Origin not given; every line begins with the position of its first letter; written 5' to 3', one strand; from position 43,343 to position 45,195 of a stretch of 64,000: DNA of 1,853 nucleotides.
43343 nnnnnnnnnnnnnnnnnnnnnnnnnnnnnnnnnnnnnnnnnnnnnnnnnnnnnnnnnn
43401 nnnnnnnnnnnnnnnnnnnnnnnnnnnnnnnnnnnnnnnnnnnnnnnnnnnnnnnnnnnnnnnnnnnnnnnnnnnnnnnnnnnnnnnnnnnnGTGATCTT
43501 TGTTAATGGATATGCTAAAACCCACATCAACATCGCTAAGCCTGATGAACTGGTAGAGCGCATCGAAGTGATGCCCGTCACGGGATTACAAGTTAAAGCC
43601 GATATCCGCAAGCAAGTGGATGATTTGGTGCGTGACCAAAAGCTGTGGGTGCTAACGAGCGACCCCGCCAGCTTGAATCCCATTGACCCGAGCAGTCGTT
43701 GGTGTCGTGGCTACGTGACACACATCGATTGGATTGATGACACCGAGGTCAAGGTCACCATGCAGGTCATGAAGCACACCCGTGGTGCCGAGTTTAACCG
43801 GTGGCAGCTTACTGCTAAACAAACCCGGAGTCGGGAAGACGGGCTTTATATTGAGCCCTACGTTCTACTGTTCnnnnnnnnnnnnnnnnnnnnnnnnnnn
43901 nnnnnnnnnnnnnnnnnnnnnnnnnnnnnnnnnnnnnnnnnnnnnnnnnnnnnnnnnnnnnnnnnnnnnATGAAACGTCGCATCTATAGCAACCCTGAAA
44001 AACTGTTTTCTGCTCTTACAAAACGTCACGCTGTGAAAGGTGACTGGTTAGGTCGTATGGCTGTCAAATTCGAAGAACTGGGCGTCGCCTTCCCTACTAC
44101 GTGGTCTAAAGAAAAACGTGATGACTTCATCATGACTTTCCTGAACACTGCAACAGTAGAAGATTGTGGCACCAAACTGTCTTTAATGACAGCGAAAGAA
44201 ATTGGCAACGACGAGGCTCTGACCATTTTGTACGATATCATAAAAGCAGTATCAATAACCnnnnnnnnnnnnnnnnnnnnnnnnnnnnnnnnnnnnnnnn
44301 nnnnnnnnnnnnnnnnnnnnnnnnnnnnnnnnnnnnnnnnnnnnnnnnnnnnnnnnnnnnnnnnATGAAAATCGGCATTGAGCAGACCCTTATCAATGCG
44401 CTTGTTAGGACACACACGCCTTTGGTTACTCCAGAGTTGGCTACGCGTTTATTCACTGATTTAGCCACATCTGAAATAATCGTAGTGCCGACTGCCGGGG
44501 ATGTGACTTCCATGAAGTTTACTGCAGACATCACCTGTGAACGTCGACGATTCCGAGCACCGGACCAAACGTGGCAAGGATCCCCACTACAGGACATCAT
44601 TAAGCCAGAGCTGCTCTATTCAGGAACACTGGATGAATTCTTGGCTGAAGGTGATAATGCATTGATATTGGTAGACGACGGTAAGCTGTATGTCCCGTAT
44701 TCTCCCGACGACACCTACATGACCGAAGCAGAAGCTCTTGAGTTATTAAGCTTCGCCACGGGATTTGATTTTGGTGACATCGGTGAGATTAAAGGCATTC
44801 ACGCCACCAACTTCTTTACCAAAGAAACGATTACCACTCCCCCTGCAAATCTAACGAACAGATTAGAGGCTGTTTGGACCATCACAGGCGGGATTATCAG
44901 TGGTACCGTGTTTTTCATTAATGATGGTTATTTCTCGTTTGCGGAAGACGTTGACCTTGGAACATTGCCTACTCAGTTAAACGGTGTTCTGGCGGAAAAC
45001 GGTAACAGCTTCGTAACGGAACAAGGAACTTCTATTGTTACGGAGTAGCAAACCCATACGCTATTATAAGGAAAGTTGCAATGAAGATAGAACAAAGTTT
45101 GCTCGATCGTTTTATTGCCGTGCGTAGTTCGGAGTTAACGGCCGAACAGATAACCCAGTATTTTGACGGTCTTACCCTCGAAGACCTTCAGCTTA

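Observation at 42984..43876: Small metallophosphoesterase translationally coupled to an unknown 127-aa protein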

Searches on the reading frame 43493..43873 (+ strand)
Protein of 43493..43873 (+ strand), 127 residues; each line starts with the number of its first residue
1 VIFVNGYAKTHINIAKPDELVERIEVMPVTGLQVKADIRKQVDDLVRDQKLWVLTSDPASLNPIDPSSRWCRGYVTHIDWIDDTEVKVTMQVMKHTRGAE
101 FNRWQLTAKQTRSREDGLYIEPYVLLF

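Call 3: search_protein_families(library=pfam, proteins=[window:43493-43873:+], max_evalue=0.1)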
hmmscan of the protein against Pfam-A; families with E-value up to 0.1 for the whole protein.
window:43493-43873:+ (127 aa): 1 family
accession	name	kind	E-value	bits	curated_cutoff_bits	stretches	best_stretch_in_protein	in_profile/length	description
PF10309.14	NCBP3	-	0.049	13.9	28.9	1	74-89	31-46/59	Nuclear cap-binding protein subunit 3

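Call 4: search_protein_families(library=phrogs, proteins=[window:43493-43873:+], max_evalue=0.01)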
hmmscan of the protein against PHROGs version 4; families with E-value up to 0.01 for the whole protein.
window:43493-43873:+ (127 aa): 1 family
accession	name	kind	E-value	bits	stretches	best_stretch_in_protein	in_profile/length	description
phrog_37517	-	unknown function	4.6e-90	299.4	1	1-127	3-129/129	-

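Call 6: search_protein_families(library=ncbifam, proteins=[window:43493-43873:+], max_evalue=1)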
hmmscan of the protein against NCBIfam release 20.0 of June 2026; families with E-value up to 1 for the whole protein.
window:43493-43873:+ (127 aa): 0 families

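Call 14: find_homologous_proteins(query=window:43493-43873:+, max_evalue=0.001)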
Query window:43493-43873:+ (127 aa): 3 proteins with E <= 0.001 among 4 candidates.
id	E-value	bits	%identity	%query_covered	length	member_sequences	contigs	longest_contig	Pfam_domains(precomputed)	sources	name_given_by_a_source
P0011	3.6e-80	284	99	100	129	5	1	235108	-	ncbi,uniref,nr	ncbi:hypothetical protein RISINGSUN_148 [Erwinia phage vB_EamM_RisingSun]|uniref:Uncharacterized pro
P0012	3.6e-60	219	78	100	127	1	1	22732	-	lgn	-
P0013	7.2e-57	209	76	100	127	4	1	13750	-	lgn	-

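Call 15: find_encoding_contigs(protein=P0012, flank=5000, max_places=3)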
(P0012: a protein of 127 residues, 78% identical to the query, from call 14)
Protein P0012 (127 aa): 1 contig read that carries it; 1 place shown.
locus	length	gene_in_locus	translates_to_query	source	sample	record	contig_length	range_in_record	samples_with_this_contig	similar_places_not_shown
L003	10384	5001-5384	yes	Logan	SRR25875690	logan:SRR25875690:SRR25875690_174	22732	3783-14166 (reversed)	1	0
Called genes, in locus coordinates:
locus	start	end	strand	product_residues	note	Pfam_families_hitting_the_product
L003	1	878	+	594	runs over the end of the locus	-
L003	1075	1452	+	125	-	-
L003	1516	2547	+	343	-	-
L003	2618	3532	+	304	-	-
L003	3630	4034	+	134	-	-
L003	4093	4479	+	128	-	-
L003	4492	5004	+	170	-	-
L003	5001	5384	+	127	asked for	-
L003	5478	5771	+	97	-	-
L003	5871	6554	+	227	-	-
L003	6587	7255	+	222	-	-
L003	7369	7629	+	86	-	-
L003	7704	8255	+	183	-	-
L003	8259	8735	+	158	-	-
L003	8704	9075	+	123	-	-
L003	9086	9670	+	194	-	-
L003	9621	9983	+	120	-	-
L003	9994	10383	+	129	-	-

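Call 16: find_encoding_contigs(protein=P0013, flank=5000, max_places=3)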
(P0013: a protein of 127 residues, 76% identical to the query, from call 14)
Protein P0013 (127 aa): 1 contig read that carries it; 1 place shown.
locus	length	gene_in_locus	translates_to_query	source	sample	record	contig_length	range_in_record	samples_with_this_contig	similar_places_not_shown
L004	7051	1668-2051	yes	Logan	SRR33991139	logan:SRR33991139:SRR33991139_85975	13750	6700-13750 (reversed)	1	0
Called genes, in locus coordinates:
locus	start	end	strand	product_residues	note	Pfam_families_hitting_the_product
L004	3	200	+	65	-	?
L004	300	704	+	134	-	-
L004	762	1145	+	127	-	-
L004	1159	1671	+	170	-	-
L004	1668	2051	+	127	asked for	-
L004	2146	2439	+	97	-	-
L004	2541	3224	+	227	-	-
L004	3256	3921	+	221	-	-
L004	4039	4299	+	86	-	-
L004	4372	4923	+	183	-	-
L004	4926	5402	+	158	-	-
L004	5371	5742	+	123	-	-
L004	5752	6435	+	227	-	-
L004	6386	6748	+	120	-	-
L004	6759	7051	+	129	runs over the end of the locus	-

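Call 35: search_dna_similar(query=window:43493-43873:+, collection=phages, mode=protein, max_evalue=1, max_rows=20)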
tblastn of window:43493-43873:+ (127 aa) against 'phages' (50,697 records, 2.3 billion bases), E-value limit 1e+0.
Records with a match: 3; places in all: 3; records where one place covers at least 80% of the query: 3.
Best place of each record, by identity: >=99% 2; 95-99% 1.
By first word of the organism name: Erwinia 3.
By host as written in the record: Erwinia amylovora 2; Erwinia amylovora ATCC 29780 1.
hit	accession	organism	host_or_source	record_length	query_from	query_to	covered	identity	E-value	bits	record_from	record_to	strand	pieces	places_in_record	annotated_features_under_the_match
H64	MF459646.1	Erwinia phage vB_EamM_RisingSun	Erwinia amylovora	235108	1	127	100%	99.2%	5e-81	263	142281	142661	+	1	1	hypothetical protein | putative serine/threonine protein phosphatase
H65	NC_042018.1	Erwinia phage vB_EamM_RisingSun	Erwinia amylovora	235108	1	127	100%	99.2%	5e-81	263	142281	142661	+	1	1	hypothetical protein | phosphoesterase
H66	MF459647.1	Erwinia phage vB_EamM_Joad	Erwinia amylovora ATCC 29780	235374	1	127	100%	98.4%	2e-80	262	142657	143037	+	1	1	hypothetical protein | putative serine/threonine protein phosphatase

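Call 43: predict_structure(alignment_id=A3)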
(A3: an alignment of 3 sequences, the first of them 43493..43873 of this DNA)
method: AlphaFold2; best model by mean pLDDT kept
length: 127 residues; sequences in the alignment: 3
mean_pLDDT: 69.7   pTM: 0.65
mean pLDDT of the five models: 69.7, 41.6, 40.2, 39.9, 39.5
residues with pLDDT >= 90: 2; 70-90: 77; 50-70: 29; < 50: 19
segments of 3 or more residues with pLDDT < 50: 1-19
pLDDT, mean of each block of 10 residues (from residue 1): 27 40 74 83 85 71 60 86 87 66 77 73 81
secondary structure, 60 per line:
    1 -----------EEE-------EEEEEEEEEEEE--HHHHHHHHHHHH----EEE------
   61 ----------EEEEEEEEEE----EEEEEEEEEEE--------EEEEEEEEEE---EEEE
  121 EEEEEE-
elements in order: E12-14 E22-33 H36-47 E52-54 E71-80 E85-95 E104-113 E117-126

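Call 93: search_protein_families(library=padloc, proteins=[window:43493-43873:+], max_evalue=0.01)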
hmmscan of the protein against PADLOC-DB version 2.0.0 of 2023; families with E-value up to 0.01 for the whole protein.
window:43493-43873:+ (127 aa): 0 families

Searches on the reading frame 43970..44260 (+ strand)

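Call 3: search_protein_families(library=pfam, proteins=[window:43970-44260:+], max_evalue=0.1)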
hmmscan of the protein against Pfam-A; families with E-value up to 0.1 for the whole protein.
window:43970-44260:+ (97 aa): 0 families

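Call 4: search_protein_families(library=phrogs, proteins=[window:43970-44260:+], max_evalue=0.01)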
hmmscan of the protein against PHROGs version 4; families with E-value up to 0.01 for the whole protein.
window:43970-44260:+ (97 aa): 1 family
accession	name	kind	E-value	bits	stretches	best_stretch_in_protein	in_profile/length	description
phrog_33242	-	unknown function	3.6e-67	223.5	1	1-97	1-97/97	-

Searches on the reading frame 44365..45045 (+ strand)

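Call 3: search_protein_families(library=pfam, proteins=[window:44365-45045:+], max_evalue=0.1)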
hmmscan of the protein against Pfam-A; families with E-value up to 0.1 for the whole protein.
window:44365-45045:+ (227 aa): 0 families

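Call 4: search_protein_families(library=phrogs, proteins=[window:44365-45045:+], max_evalue=0.01)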
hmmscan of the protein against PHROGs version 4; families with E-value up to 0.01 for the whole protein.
window:44365-45045:+ (227 aa): 1 family
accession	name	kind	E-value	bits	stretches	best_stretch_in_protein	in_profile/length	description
phrog_21253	-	unknown function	6.9e-130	432.4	1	1-227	1-227/227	-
